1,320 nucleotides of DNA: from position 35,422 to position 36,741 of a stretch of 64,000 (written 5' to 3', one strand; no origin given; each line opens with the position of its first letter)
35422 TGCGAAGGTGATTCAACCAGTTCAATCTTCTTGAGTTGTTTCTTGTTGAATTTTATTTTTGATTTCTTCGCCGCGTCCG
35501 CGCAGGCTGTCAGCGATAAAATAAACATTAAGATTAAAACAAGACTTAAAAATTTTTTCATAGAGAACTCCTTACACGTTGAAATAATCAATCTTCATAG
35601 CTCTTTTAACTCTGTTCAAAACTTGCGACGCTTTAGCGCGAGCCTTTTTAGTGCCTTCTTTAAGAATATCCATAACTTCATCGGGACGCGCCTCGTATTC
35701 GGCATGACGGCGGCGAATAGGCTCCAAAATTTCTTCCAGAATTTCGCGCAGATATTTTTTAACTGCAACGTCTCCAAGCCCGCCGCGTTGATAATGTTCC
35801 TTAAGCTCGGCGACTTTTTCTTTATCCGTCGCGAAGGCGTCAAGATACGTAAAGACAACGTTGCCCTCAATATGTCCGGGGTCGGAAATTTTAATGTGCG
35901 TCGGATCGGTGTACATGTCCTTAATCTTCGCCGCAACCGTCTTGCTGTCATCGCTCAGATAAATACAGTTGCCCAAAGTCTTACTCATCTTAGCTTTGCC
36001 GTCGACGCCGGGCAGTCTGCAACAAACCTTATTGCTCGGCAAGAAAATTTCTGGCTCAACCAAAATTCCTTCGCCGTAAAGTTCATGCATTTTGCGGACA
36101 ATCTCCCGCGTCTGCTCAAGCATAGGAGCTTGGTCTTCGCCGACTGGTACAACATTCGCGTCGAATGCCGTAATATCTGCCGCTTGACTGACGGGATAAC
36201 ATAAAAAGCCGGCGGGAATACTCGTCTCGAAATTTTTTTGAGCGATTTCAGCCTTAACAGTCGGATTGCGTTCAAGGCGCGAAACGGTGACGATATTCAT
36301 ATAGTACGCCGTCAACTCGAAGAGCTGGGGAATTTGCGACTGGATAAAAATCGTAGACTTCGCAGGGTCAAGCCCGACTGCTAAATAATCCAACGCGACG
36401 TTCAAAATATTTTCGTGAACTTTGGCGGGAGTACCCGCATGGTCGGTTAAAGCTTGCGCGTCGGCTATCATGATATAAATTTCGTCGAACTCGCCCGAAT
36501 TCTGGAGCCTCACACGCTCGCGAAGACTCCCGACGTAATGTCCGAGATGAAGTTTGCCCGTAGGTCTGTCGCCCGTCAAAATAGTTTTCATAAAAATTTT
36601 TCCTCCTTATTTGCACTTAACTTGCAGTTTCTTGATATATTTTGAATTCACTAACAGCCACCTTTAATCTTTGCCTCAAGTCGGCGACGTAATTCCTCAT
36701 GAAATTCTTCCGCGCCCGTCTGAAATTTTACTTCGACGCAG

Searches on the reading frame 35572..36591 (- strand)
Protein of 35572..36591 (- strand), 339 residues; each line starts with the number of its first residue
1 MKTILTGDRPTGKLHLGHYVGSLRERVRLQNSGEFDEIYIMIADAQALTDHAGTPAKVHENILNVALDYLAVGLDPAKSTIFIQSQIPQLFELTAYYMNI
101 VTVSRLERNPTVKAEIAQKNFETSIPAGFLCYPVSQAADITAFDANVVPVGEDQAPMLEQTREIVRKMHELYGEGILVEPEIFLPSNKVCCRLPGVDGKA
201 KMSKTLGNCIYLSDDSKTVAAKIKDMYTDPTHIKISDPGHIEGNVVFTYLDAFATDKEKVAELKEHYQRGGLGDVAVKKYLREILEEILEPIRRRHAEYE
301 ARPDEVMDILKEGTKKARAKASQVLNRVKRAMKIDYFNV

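Call 22: search_protein_families(library=pfam, proteins=[window:35572-36591:-])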
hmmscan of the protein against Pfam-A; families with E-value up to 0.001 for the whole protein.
window:35572-36591:- (339 aa): 1 family
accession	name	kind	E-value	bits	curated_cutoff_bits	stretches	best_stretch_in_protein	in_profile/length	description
PF00579.31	tRNA-synt_1b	-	1.2e-55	189.4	21.1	1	3-289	7-291/292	tRNA synthetases class I (W and Y)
